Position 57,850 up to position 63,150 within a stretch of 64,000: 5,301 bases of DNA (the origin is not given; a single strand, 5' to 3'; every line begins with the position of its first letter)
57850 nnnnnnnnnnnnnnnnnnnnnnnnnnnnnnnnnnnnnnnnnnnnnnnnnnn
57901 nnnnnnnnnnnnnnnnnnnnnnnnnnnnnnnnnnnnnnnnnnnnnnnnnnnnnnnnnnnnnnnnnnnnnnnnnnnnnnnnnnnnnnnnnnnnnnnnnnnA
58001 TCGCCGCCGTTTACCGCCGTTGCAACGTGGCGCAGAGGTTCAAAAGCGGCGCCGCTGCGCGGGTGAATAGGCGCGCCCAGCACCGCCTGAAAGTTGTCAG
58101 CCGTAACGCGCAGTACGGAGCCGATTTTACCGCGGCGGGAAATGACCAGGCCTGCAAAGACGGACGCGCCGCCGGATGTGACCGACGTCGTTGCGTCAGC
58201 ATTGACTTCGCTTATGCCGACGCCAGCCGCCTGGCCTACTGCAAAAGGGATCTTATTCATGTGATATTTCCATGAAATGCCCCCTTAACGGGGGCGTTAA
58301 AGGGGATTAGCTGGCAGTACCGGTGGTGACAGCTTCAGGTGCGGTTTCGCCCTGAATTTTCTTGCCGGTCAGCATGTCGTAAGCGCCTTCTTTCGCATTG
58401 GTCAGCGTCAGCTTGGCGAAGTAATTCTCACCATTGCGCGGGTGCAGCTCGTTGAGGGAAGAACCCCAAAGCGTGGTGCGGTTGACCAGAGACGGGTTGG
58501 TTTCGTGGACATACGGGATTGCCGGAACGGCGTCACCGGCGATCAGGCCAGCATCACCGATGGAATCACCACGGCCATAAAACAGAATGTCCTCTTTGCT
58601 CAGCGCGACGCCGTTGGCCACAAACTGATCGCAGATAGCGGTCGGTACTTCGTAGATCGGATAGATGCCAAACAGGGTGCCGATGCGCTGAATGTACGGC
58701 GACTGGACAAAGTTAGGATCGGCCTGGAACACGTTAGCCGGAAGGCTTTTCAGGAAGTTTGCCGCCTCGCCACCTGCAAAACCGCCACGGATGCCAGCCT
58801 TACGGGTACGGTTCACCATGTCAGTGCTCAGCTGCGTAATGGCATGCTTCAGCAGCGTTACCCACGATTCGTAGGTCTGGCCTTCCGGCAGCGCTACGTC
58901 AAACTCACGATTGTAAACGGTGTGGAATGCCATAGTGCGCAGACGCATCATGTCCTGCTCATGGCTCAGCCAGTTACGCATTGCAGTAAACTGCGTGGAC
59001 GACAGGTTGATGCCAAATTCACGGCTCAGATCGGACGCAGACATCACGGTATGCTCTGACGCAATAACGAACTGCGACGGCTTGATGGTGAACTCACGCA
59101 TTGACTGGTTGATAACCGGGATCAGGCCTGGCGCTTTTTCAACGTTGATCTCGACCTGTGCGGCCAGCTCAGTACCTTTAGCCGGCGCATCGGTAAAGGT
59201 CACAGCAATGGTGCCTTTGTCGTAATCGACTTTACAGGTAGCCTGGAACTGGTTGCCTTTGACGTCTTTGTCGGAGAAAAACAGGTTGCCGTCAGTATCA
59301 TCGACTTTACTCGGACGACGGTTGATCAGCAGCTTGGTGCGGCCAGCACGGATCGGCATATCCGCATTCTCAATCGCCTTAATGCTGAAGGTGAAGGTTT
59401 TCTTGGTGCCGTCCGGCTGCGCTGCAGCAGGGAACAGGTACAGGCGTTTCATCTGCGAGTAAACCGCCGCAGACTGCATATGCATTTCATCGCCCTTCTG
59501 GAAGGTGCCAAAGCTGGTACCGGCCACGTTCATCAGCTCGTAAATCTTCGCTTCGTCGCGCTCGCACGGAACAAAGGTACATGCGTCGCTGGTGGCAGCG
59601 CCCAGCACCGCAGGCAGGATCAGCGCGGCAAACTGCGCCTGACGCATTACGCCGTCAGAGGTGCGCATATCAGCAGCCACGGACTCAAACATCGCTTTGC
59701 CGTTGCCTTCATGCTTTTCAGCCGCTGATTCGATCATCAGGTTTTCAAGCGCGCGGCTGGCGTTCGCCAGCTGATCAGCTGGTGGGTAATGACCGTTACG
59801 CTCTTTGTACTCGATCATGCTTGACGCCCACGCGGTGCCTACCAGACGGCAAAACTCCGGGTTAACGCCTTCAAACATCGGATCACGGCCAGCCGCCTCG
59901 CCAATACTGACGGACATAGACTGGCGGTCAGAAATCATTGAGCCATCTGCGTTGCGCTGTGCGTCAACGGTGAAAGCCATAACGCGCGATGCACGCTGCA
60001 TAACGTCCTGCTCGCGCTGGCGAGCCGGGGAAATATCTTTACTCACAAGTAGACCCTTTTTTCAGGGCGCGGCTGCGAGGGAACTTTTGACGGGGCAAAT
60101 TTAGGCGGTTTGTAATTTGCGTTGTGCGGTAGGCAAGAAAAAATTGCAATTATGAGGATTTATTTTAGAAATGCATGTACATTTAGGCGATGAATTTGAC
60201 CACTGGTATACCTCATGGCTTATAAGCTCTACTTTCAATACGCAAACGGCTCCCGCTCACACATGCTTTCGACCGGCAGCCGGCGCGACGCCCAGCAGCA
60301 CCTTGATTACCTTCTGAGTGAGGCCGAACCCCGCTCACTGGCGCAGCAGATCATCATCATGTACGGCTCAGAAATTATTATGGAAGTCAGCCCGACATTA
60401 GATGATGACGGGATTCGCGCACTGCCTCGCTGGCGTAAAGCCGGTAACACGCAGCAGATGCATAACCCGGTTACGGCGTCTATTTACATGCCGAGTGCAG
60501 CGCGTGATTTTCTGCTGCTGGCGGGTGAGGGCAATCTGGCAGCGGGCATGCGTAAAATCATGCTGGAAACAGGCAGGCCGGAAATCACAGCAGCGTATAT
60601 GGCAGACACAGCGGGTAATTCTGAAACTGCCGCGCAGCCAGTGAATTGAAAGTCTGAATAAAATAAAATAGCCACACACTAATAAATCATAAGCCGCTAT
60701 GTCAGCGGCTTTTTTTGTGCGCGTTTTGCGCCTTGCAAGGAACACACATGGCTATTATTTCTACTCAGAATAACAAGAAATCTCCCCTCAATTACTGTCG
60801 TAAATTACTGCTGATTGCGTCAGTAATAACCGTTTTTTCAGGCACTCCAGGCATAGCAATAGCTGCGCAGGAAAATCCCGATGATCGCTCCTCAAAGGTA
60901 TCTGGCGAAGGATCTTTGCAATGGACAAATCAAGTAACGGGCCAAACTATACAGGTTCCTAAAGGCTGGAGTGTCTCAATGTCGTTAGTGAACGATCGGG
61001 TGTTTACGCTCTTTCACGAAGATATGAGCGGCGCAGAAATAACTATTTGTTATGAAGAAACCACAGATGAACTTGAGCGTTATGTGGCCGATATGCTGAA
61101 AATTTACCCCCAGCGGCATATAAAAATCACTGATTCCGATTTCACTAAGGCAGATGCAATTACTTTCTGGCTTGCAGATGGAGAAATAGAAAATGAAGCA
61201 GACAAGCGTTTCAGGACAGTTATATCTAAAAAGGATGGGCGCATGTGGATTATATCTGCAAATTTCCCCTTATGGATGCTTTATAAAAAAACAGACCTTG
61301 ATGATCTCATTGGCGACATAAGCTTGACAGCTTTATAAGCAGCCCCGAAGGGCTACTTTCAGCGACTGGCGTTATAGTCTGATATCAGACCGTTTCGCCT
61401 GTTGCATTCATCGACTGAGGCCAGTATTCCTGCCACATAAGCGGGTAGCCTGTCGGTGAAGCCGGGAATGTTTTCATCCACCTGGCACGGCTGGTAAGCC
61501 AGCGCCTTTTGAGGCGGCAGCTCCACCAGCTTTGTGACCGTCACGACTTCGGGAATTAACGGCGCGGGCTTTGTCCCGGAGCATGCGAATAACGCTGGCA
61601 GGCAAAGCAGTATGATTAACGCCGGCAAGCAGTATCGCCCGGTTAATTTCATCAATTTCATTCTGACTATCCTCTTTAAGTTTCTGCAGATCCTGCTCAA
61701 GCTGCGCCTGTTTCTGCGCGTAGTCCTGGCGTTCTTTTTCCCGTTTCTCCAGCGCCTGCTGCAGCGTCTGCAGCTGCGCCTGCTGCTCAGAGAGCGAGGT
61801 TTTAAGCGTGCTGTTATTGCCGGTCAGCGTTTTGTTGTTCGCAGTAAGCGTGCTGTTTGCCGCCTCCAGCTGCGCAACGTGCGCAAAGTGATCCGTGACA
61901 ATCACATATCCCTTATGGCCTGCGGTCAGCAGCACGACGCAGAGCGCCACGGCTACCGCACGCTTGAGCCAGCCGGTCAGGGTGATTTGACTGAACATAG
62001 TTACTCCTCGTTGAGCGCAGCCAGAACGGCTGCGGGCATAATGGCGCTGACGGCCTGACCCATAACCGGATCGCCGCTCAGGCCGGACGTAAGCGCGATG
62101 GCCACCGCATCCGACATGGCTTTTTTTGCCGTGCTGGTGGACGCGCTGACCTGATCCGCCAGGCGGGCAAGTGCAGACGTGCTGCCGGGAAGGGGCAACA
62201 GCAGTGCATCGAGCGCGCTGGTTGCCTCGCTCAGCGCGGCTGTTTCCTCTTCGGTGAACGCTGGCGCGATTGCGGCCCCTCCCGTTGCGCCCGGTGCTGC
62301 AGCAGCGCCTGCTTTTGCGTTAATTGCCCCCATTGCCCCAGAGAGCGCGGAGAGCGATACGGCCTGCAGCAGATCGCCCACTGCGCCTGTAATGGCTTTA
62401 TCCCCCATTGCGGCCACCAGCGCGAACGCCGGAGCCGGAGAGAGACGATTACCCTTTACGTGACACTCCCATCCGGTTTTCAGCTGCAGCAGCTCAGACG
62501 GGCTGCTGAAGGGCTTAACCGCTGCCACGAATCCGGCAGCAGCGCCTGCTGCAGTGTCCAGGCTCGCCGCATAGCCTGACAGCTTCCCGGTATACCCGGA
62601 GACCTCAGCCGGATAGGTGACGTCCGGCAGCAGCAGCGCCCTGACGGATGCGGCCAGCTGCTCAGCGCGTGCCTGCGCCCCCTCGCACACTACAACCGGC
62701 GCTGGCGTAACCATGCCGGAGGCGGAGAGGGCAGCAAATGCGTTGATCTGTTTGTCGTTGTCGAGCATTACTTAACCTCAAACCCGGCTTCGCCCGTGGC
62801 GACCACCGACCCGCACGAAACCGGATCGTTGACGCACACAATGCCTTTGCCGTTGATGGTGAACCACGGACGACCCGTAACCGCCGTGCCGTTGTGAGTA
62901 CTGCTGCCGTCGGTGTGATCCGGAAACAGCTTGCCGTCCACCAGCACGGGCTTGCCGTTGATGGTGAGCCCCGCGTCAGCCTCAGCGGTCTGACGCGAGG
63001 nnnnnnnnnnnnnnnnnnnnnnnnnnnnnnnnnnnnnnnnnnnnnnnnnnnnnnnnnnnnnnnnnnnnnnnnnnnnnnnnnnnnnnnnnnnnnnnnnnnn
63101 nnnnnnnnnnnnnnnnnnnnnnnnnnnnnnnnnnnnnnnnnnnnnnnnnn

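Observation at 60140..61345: Plus-strand AT-rich insert (moron) inside the late structural module encoding a secreted protein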

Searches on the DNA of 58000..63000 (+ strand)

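Call 14: search_dna_similar(query=window:58000-63000:+, collection=plasmids, mode=near, max_rows=30)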
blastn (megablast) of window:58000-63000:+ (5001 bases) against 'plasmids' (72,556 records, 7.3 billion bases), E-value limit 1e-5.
Records with a match: 10; places in all: 10; records where one place covers at least 80% of the query: 2.
Best place of each record, by identity: >=99% 2; 80-90% 4; 60-80% 4.
By first word of the organism name: Pantoea 5; Citrobacter 3; Acinetobacter 1; Leclercia 1.
By predicted mobility (MOB-suite, as given by PLSDB): non-mobilizable 10.
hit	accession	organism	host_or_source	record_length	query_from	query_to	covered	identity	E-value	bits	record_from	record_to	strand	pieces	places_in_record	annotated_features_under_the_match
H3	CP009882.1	Pantoea sp. PSNIH1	shelf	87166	1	5001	100%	100.0%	0e+0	9236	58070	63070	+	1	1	capsid protein | hypothetical protein (x4) | tail sheath protein | alanine racemase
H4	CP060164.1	Acinetobacter venetianus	oil,oil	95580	1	5001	100%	100.0%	0e+0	9236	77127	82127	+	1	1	capsid protein | hypothetical protein (x4) | phage tail protein | alanine racemase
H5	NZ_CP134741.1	Pantoea agglomerans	cell culture,Water from creek adjacent ...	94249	1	4040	65%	83.6%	0e+0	3042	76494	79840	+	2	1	capsid protein | hypothetical protein (x2) | phage tail protein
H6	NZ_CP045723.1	Pantoea eucalypti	eucalypti of Eucalyptus,cell ...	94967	1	4040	66%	82.8%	0e+0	2921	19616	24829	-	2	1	capsid protein | hypothetical protein (x3) | phage tail protein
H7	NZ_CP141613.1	Pantoea agglomerans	cell culture,hydroalcoholic extract of ...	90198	1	4040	65%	83.5%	0e+0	3015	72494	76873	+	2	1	capsid protein | hypothetical protein (x3) | phage tail protein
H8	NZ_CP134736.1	Pantoea agglomerans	cell culture,Water from main ditch ...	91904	1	4040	65%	83.3%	0e+0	2983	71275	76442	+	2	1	capsid protein | hypothetical protein (x3) | phage tail protein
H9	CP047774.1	Citrobacter freundii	Rectal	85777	357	1900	31%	71.3%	1e-93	353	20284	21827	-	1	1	capsid protein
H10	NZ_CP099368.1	Citrobacter portucalensis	culture,Pooled sediment sample ...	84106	357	1888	31%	71.3%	1e-93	353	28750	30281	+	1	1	capsid protein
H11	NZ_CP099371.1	Citrobacter portucalensis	culture,Pooled sediment sample ...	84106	357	1888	31%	71.3%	1e-93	353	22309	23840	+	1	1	capsid protein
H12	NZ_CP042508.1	Leclercia adecarboxylata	Whole organism,Shower 3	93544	380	1748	27%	73.6%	8e-135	490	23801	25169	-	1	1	capsid protein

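Call 16: get_annotated_region(hit=H3, flank=3000)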
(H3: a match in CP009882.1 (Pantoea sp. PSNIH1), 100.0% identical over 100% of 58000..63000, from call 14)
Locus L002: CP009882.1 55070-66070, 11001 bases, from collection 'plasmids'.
description: Pantoea sp. PSNIH1 plasmid pPSP-26e, complete sequence
organism: Pantoea sp. PSNIH1 (NCBI taxid 1484158)
taxonomy: Bacteria; Pseudomonadota; Gammaproteobacteria; Enterobacterales; Erwiniaceae; Pantoea; Pantoea sp. PSNIH1
host: -; source: shelf; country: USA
typing (MOB-suite, as given by PLSDB): non-mobilizable; replicon rep_cluster_1392
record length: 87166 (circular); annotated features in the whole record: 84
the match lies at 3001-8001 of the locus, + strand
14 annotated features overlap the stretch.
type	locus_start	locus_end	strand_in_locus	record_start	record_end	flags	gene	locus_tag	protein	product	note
CDS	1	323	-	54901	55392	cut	-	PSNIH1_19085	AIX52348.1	baseplate protein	-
CDS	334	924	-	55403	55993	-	-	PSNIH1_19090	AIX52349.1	hypothetical protein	-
CDS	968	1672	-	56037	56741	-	-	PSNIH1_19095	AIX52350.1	hypothetical protein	-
CDS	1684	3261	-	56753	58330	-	-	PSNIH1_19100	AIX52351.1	tail sheath protein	-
CDS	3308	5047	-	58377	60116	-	-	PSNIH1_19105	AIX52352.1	capsid protein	-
CDS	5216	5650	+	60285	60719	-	-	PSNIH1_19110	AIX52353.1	hypothetical protein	-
CDS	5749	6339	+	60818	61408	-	-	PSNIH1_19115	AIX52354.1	hypothetical protein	-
CDS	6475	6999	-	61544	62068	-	-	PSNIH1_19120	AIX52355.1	hypothetical protein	-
CDS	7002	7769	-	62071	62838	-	-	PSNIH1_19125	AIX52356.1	hypothetical protein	-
CDS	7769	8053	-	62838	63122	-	-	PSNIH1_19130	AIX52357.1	alanine racemase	-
CDS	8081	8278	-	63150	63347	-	-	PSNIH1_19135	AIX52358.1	hypothetical protein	-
CDS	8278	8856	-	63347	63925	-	-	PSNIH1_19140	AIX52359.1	hypothetical protein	-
CDS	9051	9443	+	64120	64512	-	-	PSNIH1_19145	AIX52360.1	hypothetical protein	-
CDS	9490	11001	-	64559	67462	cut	-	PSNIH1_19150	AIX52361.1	multidrug DMT transporter permease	-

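Call 17: get_annotated_region(hit=H5, flank=3000)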
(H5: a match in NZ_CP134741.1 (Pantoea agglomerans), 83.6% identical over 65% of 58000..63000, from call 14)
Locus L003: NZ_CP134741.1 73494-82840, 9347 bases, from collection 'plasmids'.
description: Pantoea agglomerans strain FC61912-B plasmid pFC61912-B_D, complete sequence
organism: Pantoea agglomerans (NCBI taxid 549)
taxonomy: Bacteria; Pseudomonadota; Gammaproteobacteria; Enterobacterales; Erwiniaceae; Pantoea; Pantoea agglomerans
host: -; source: cell culture,Water from creek adjacent to crop field; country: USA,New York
typing (MOB-suite, as given by PLSDB): non-mobilizable
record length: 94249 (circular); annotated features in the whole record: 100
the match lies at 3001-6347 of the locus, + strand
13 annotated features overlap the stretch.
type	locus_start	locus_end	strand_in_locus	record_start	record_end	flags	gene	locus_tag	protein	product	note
CDS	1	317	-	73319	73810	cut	-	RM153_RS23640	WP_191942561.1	baseplate protein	-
CDS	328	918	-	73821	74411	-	-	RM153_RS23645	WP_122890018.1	hypothetical protein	-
CDS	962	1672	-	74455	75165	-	-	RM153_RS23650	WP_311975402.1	hypothetical protein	-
CDS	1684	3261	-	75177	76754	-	-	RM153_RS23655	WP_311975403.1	phage tail protein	-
CDS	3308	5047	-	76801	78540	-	-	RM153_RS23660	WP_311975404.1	capsid protein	-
CDS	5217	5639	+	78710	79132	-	-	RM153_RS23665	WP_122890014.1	hypothetical protein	-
CDS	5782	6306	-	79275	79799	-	-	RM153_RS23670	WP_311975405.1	hypothetical protein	-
CDS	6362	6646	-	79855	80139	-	-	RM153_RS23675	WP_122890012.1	PAAR domain-containing protein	-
CDS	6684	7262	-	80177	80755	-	-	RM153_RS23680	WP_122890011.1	hypothetical protein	-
CDS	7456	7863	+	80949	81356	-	-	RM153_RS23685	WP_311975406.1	hypothetical protein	-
CDS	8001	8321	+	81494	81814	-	-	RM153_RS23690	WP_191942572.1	hypothetical protein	-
CDS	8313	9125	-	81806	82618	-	-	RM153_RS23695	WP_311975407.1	DUF4225 domain-containing protein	-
CDS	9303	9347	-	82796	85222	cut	-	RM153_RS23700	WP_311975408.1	Dam family site-specific DNA-(adenine-N6)-methyltransferase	GO:0006306 - DNA methylation [Evidence IEA]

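Call 18: get_annotated_region(hit=H6, flank=3000)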
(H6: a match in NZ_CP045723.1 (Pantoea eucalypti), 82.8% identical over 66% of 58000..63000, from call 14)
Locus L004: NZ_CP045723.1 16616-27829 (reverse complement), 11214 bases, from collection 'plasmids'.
description: Pantoea eucalypti strain LMG 24197 plasmid pEuc3, complete sequence
organism: Pantoea eucalypti (NCBI taxid 470933)
taxonomy: Bacteria; Pseudomonadota; Gammaproteobacteria; Enterobacterales; Erwiniaceae; Pantoea; Pantoea eucalypti
host: -; source: eucalypti of Eucalyptus,cell culture,Strains belonging to this species have been isolated from eucalyptus ...; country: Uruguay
typing (MOB-suite, as given by PLSDB): non-mobilizable
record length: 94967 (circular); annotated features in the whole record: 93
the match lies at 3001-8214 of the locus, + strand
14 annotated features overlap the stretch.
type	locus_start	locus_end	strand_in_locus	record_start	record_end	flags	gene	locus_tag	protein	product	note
CDS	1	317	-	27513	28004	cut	-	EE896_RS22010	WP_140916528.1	baseplate protein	-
CDS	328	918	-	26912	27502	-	-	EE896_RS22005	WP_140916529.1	hypothetical protein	-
CDS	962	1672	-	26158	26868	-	-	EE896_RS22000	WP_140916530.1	hypothetical protein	-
CDS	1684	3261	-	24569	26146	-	-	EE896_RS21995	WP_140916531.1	phage tail protein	-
CDS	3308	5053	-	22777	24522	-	-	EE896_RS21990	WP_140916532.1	capsid protein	-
CDS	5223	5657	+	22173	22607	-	-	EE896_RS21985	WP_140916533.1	hypothetical protein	-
CDS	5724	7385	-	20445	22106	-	-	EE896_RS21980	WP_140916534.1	hypothetical protein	-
CDS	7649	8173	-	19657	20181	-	-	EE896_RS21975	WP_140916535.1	hypothetical protein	-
CDS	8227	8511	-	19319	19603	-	-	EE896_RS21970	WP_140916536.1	PAAR domain-containing protein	-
CDS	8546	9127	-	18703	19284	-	-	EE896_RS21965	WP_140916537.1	hypothetical protein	-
CDS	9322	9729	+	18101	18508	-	-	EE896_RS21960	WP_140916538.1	hypothetical protein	-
CDS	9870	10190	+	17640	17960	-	-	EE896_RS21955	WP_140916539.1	hypothetical protein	-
CDS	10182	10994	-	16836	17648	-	-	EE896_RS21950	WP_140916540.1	DUF4225 domain-containing protein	-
CDS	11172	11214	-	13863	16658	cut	-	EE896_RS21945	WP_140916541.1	Dam family site-specific DNA-(adenine-N6)-methyltransferase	GO:0006306 - DNA methylation [Evidence IEA]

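Call 19: get_annotated_region(hit=H7, flank=3000)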
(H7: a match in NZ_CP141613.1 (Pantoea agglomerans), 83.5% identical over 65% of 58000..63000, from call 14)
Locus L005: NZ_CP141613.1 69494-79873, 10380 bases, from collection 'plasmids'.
description: Pantoea agglomerans strain BIM B-2003 plasmid pPA-MXU-90, complete sequence
organism: Pantoea agglomerans (NCBI taxid 549)
taxonomy: Bacteria; Pseudomonadota; Gammaproteobacteria; Enterobacterales; Erwiniaceae; Pantoea; Pantoea agglomerans
host: -; source: cell culture,hydroalcoholic extract of Sphagnum fuscum; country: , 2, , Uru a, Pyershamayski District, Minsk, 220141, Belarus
typing (MOB-suite, as given by PLSDB): non-mobilizable
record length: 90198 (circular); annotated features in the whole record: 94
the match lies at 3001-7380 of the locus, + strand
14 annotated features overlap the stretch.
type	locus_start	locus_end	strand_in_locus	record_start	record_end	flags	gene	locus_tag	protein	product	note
CDS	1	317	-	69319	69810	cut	-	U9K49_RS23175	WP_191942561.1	baseplate protein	-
CDS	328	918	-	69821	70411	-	-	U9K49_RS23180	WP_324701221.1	hypothetical protein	-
CDS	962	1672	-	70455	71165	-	-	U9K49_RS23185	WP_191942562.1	hypothetical protein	-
CDS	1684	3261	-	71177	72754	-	-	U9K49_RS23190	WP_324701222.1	phage tail protein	-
CDS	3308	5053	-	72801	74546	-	-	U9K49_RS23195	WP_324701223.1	capsid protein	-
CDS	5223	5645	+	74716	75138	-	-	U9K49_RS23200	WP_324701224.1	hypothetical protein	-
CDS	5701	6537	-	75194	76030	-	-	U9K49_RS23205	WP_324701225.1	hypothetical protein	-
CDS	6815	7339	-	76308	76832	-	-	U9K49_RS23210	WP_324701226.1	hypothetical protein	-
CDS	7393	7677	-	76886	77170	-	-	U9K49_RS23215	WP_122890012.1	PAAR domain-containing protein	-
CDS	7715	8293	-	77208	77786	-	-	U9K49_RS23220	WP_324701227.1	hypothetical protein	-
CDS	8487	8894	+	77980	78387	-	-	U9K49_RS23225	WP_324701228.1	hypothetical protein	-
CDS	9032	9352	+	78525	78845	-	-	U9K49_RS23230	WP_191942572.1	hypothetical protein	-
CDS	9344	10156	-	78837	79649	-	-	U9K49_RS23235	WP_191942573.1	DUF4225 domain-containing protein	-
CDS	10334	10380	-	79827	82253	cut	-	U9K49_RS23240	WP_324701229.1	Dam family site-specific DNA-(adenine-N6)-methyltransferase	GO:0006306 - DNA methylation [Evidence IEA]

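Call 20: get_annotated_region(hit=H8, flank=3000)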
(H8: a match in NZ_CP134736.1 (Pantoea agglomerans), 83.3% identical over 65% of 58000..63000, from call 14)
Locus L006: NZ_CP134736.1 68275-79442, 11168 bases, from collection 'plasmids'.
description: Pantoea agglomerans strain MMD61212-C plasmid pMMD61212-C_C, complete sequence
organism: Pantoea agglomerans (NCBI taxid 549)
taxonomy: Bacteria; Pseudomonadota; Gammaproteobacteria; Enterobacterales; Erwiniaceae; Pantoea; Pantoea agglomerans
host: -; source: cell culture,Water from main ditch across a road from crop field; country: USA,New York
typing (MOB-suite, as given by PLSDB): non-mobilizable
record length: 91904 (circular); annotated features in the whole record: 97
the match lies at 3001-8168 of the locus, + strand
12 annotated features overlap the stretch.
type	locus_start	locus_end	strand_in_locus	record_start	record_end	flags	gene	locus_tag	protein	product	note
CDS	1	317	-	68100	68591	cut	-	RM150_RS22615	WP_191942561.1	baseplate protein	-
CDS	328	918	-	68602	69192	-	-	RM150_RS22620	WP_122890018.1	hypothetical protein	-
CDS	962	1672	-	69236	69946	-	-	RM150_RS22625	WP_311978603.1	hypothetical protein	-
CDS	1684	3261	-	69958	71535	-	-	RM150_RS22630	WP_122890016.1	phage tail protein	-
CDS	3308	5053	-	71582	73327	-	-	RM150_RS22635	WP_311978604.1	capsid protein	-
CDS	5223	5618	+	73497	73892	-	-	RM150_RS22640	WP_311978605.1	hypothetical protein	-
CDS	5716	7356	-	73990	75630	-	-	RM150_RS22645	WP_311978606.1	hypothetical protein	-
CDS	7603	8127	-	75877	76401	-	-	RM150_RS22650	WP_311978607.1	hypothetical protein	-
CDS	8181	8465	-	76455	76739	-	-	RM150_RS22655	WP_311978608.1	PAAR domain-containing protein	-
CDS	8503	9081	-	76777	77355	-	-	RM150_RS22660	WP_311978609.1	hypothetical protein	-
CDS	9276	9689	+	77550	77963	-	-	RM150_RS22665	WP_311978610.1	hypothetical protein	-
CDS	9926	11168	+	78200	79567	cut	-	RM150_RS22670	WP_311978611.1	P-loop NTPase fold protein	-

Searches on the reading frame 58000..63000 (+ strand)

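Call 27: search_protein_families(library=padloc, proteins=[L004:5724-7385:-, L005:5701-6537:-, L006:5716-7356:-], max_evalue=0.01)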
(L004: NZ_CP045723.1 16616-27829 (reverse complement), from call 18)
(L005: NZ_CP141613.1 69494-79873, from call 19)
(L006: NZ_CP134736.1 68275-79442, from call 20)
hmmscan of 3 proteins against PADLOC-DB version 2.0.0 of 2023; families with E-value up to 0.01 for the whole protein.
L004:5724-7385:- (553 aa): 0 families

L005:5701-6537:- (278 aa): 0 families

L006:5716-7356:- (546 aa): 0 families

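Call 28: search_protein_families(library=pfam, proteins=[L004:5724-7385:-, L005:5701-6537:-, L006:5716-7356:-], max_evalue=0.01)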
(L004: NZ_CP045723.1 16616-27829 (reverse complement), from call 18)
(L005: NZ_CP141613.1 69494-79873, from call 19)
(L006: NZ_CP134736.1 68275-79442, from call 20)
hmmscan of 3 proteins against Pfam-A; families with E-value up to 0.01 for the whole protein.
L004:5724-7385:- (553 aa): 0 families

L005:5701-6537:- (278 aa): 1 family
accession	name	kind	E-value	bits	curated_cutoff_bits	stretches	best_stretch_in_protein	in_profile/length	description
PF14279.12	HNH_5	-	4.2e-06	27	27.5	0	27-46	1-23/56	HNH endonuclease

L006:5716-7356:- (546 aa): 0 families

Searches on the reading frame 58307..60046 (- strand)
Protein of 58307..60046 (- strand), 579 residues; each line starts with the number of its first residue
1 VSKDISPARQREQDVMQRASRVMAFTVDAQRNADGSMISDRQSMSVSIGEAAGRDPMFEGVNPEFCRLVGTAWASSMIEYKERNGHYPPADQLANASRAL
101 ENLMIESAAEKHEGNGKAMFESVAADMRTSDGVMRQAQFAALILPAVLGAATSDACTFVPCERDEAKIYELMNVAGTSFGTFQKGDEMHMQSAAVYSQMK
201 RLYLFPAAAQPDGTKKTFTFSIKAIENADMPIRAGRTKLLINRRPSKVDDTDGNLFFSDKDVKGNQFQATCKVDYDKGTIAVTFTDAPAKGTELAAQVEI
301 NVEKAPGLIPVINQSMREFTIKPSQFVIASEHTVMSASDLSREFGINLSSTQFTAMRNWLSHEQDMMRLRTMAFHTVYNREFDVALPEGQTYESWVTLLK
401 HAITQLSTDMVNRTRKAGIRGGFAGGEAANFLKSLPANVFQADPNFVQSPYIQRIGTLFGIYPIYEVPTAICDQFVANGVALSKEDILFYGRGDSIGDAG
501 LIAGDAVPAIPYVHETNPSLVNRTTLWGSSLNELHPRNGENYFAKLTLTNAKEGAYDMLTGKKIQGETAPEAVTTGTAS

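Call 5: search_protein_families(library=pfam, proteins=[window:58307-60046:-], max_evalue=0.01)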
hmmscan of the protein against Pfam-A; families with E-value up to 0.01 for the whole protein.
window:58307-60046:- (579 aa): 0 families

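Call 10: search_protein_families(library=phrogs, proteins=[window:58307-60046:-], max_evalue=0.01)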
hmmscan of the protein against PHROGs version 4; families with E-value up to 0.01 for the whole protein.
window:58307-60046:- (579 aa): 1 family
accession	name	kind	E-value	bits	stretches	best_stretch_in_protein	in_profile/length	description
phrog_1014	-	unknown function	1e-201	672.4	1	2-557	2-566/567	-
